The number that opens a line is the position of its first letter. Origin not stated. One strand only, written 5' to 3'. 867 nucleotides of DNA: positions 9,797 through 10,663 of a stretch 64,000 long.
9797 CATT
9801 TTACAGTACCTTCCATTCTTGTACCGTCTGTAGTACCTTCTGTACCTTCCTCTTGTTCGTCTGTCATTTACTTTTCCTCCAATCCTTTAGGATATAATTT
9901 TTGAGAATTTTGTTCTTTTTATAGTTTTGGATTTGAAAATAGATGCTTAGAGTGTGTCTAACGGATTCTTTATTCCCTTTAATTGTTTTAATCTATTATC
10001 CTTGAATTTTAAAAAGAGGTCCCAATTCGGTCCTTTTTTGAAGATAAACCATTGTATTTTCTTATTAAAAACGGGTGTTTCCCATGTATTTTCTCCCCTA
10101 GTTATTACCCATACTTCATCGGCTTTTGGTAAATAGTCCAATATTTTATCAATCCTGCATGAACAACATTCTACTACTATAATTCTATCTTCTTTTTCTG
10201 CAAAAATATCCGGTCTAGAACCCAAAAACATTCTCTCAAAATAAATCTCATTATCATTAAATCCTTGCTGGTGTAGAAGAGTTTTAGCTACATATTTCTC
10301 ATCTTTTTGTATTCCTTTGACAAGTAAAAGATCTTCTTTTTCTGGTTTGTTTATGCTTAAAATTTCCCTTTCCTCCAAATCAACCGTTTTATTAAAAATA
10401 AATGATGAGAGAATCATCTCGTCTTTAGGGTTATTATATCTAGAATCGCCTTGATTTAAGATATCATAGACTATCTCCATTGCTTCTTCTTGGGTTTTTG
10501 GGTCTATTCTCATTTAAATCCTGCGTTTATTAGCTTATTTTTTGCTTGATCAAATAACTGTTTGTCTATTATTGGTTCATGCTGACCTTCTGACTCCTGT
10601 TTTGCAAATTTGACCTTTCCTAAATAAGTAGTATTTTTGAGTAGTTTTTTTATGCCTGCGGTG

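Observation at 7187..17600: Probable integrated mobile element carrying two recombinases, a homing-type nuclease and a foreign-looking cold-shock gene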

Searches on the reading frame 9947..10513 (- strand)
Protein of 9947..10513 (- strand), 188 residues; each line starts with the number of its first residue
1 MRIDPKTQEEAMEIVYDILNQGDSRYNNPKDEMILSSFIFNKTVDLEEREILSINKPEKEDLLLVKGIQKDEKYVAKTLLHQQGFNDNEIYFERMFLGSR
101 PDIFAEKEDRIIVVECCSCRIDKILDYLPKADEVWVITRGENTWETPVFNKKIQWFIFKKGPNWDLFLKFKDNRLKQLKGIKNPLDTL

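Call 5: search_protein_families(library=pfam, proteins=[window:9947-10513:-], max_evalue=0.01)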
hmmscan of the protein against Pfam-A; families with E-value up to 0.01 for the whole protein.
window:9947-10513:- (188 aa): 0 families

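Call 35: search_protein_families(library=phrogs, proteins=[window:9947-10513:-], max_evalue=0.01)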
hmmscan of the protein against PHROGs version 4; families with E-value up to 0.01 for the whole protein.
window:9947-10513:- (188 aa): 0 families

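Call 36: search_protein_families(library=ncbifam, proteins=[window:9947-10513:-], max_evalue=0.01)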
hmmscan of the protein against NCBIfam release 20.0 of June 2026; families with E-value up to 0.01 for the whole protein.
window:9947-10513:- (188 aa): 0 families

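Call 60: find_homologous_proteins(query=window:9947-10513:-, max_evalue=0.001)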
Query window:9947-10513:- (188 aa): 47 proteins with E <= 0.001 among 234 candidates.
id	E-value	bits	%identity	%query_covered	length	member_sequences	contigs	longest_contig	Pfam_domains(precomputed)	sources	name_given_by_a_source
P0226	5.0e-122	423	100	100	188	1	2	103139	-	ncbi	-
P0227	8.7e-100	350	84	100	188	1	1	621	-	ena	-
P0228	4.5e-66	240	60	96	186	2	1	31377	-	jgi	-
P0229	6.1e-66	240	57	100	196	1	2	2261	-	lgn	-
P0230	5.0e-65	237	59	100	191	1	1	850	-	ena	-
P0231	1.2e-64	236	57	100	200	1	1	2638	-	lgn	-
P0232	1.9e-64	235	56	100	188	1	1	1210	-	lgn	-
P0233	2.5e-64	235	56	100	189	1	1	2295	-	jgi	jgi:hypothetical protein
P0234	4.9e-64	234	59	99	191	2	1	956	-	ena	-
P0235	6.5e-64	233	60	100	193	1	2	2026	-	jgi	-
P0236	3.4e-63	231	53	98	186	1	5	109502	-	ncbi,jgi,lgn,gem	-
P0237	5.9e-63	230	55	99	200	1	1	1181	-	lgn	-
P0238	1.9e-62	228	53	98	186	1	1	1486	-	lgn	-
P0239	3.9e-62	227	59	96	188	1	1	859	-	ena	-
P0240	1.4e-59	219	55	100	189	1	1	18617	-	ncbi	-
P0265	4.9e-42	162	48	100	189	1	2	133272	-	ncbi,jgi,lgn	jgi:hypothetical protein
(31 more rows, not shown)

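Call 61: find_encoding_contigs(protein=P0236, flank=10000, max_places=2)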
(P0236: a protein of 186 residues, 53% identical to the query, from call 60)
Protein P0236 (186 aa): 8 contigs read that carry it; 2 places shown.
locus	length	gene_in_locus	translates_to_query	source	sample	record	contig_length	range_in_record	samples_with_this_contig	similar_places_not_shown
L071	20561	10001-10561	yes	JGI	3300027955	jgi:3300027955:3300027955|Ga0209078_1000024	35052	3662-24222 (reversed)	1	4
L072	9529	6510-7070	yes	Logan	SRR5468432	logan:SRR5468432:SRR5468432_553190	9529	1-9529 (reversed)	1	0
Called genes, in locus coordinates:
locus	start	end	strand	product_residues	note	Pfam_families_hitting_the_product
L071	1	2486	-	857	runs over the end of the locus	PF04851:ResIII, PF00270:DEAD, PF00271:Helicase_C, PF22590:Cas3-like_C_2 (faint), PF19306:WHD_Lhr, PF08494:DEAD_assoc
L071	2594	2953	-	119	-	-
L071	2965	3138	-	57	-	-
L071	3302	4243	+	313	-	PF07460:NUMOD3 (weak)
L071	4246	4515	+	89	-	-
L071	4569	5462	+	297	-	-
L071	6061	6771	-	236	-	-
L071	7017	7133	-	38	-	-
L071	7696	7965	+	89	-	-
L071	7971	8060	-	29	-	-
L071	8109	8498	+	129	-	-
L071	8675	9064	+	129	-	-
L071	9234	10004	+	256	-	PF00239:Resolvase, PF07508:Recombinase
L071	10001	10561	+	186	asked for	-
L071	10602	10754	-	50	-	-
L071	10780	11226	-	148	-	-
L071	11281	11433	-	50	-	-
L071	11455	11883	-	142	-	PF00075:RNase_H, PF13456:RVT_3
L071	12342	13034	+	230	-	PF01177:Asp_Glu_race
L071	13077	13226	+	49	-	-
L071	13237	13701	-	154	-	PF03073:TspO_MBR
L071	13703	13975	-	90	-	PF12674:Zn_ribbon_2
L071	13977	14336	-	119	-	PF01243:PNPOx_N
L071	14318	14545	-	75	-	PF12844:HTH_19, PF13560:HTH_31 (weak), PF01381:HTH_3, PF13443:HTH_26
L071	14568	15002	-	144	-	PF09946:DUF2178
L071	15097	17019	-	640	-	PF04851:ResIII (weak), PF00270:DEAD (faint), PF09848:SLFN-g3_helicase (faint), PF13307:Helicase_C_2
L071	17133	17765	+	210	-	-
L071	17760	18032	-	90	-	PF14947:HTH_45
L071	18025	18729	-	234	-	-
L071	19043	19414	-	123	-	-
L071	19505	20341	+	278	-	PF13495:Phage_int_SAM_4 (weak), PF00589:Phage_integrase, PF22823:MrpR_C_cat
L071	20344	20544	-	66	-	-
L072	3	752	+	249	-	?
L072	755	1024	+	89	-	-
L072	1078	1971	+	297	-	-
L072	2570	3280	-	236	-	-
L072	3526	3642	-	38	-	-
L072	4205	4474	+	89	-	-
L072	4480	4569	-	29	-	-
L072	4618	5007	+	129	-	-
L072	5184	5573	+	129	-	-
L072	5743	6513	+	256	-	PF00239:Resolvase, PF07508:Recombinase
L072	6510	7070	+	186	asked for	-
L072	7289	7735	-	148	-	-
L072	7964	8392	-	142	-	PF00075:RNase_H, PF13456:RVT_3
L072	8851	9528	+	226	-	?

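Call 62: find_encoding_contigs(protein=P0265, flank=10000, max_places=2)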
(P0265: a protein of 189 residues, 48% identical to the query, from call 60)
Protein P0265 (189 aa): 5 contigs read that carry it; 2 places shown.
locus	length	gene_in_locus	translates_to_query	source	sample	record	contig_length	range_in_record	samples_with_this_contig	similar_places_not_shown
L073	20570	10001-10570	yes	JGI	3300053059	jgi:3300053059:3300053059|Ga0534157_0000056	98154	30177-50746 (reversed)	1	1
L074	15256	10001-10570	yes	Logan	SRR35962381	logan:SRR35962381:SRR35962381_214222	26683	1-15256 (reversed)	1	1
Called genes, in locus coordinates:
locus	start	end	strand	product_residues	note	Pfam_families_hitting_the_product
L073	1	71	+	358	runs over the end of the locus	PF02073:Peptidase_M29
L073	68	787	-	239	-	PF00149:Metallophos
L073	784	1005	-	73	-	-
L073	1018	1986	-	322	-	PF13793:Pribosyltran_N, PF00156:Pribosyltran, PF14572:Pribosyl_synth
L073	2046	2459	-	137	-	-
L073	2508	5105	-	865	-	PF04851:ResIII, PF00270:DEAD, PF00271:Helicase_C, PF19306:WHD_Lhr, PF08494:DEAD_assoc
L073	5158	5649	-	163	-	PF00293:NUDIX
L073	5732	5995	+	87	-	-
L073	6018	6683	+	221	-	-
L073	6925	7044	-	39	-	-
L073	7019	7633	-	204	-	-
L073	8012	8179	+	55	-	-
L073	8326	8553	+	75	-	-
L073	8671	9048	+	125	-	-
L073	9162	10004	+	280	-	PF02899:Phage_int_SAM_1 (faint), PF13495:Phage_int_SAM_4 (weak), PF00589:Phage_integrase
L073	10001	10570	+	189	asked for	-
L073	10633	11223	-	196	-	-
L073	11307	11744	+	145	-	-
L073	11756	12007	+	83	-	-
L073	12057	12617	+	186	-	-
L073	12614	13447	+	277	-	PF02899:Phage_int_SAM_1 (weak), PF13495:Phage_int_SAM_4, PF00589:Phage_integrase, PF22823:MrpR_C_cat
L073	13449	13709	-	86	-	-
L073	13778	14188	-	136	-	PF00380:Ribosomal_S9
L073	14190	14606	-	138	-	PF00572:Ribosomal_L13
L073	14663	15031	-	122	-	-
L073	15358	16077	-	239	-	PF01193:RNA_pol_L, PF01000:RNA_pol_A_bac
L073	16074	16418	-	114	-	PF03819:MazG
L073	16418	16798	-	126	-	PF00411:Ribosomal_S11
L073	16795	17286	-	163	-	PF01479:S4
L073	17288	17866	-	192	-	PF00416:Ribosomal_S13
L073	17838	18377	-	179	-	PF04919:DUF655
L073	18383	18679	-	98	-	PF03874:RNA_pol_Rpb4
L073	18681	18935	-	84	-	PF01157:Ribosomal_L21e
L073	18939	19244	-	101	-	-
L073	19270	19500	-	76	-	-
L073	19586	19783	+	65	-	PF01194:RNA_pol_N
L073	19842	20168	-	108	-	-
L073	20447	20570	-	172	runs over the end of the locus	PF01850:PIN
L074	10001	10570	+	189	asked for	-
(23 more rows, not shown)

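Call 72: predict_structure(alignment_id=A2)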
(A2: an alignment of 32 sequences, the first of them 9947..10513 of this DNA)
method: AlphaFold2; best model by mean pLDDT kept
length: 188 residues; sequences in the alignment: 32
mean_pLDDT: 92.5   pTM: 0.87
mean pLDDT of the five models: 92.5, 92.3, 91.8, 91.0, 89.7
residues with pLDDT >= 90: 137; 70-90: 48; 50-70: 3; < 50: 0
segments of 3 or more residues with pLDDT < 50: none
pLDDT, mean of each block of 10 residues (from residue 1): 96 95 89 97 97 91 87 96 97 95 97 92 94 96 78 94 96 91 79
secondary structure, 60 per line:
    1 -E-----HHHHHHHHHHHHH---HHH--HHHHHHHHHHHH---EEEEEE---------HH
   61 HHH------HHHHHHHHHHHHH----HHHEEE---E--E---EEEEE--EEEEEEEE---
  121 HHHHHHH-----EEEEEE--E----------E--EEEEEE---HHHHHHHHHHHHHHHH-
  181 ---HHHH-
elements in order: H8-20 H29-40 E44-49 H59-63 H70-82 E90-92 E103-107 E110-117 H121-127 E133-138 E155-160 H164-179 H184-187
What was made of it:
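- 9947..10513 (-): 188-aa recombinase-coupled protein. It is PD-(D/E)xK-like, and its C-terminal tail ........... copies the XerA C-terminus. AF2 model with pLDDT 92.5 (call 72).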

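Call 79: fold_search(model_id=the predicted structure, library=pdb)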
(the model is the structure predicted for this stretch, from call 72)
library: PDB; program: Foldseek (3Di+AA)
matches with E <= 10: 272; with E <= 0.001: 0
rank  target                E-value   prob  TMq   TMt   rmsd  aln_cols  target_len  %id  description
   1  3fov                  8.0e-02  0.77  0.27  0.44   5.6       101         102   15  Crystal structure of protein RPA0323 of unknown function from Rhodopseudomonas palustris (released 2009-01-13)
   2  7ex0_A                8.5e-02  0.12  0.19  0.19  16.3       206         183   14  Crystal structure of Ebinur Lake virus cap snatching endonuclease (K108A mutant) (released 2022-01-26)
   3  3e41_A                8.5e-02  0.10  0.17  0.13  16.5       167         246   11  Q138F HincII bound to GTCGAC and 5 mM Ca2+ (released 2008-08-26)
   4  8osp_A                9.7e-02  0.07  0.16  0.17  16.8       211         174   11  GCN5-related N-Acetyltransferase from Lactobacillus curiae (released 2023-07-05)
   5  1xhv_A                1.0e-01  0.06  0.15  0.12  18.2       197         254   10  HincII bound to cleaved cognate DNA GTCGAC and Mn2+ (released 2004-09-28)
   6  3e44_A                1.3e-01  0.08  0.19  0.16  16.7       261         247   10  Q138F HincII bound to cleaved DNA (GTT | AAC) and Mn2+ (released 2008-08-26)
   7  4tkd_C                1.7e-01  0.33  0.25  0.35  11.3       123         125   15  Sulfolobus solfataricus HJC mutants (released 2015-08-12)
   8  7ex6_B                1.8e-01  0.10  0.19  0.20  16.9       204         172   13  Crystal structure of Ebinur Lake virus cap snatching endonuclease in complex with inhibitor 11 (released 2022-02-16)
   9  4tkd_D                2.0e-01  0.35  0.24  0.37   8.6       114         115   15  Sulfolobus solfataricus HJC mutants (released 2015-08-12)
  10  3e40_A                2.0e-01  0.08  0.16  0.13  16.4       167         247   12  Q138F HincII bound to GTTAAC and cocrystallized with 5 mM Ca2+ (released 2008-08-26)
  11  2aud                  2.0e-01  0.06  0.17  0.14  18.1       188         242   13  Unliganded HincII (released 2005-10-04)
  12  5j1p                  2.1e-01  0.08  0.20  0.22  15.4       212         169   13  Lassa virus L protein cap-snatching endonuclease. Bound to two manganese ions (released 2016-06-29)
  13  9nl3_A                2.4e-01  0.38  0.20  0.04   4.7        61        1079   20  Structure of R2 retrotransposon protein from Taeniopygia guttata initiating target-primed reverse transcription (released 2025-06-18)
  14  7ewu_A                2.4e-01  0.08  0.19  0.19  17.1       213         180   14  Crystal structure of Ebinur Lake virus cap snatching endonuclease (WT) (released 2022-01-26)
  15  7ewx_B                2.4e-01  0.08  0.18  0.18  14.5       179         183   12  Crystal structure of Ebinur Lake virus cap snatching endonuclease (P78A mutant) (released 2022-01-26)
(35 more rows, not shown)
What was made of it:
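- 9947..10513 (-): Weak Foldseek hits to HincII, Hjc and cap-snatching endonucleases (call 79).
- On PD-(D/E)xK nuclease superfamily (188-aa protein): The model is confident (call 72), but Foldseek hits to HincII, Hjc and cap-snatching nucleases have E values of 0.08-0.5 (call 79).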

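Call 97: search_protein_families(library=padloc, proteins=[window:9947-10513:-], max_evalue=0.01)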
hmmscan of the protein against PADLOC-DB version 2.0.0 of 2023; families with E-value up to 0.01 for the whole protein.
window:9947-10513:- (188 aa): 1 family
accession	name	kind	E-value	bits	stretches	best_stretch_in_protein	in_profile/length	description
PDLC04086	SIR2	-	0.00057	17.3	1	83-165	274-350/361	-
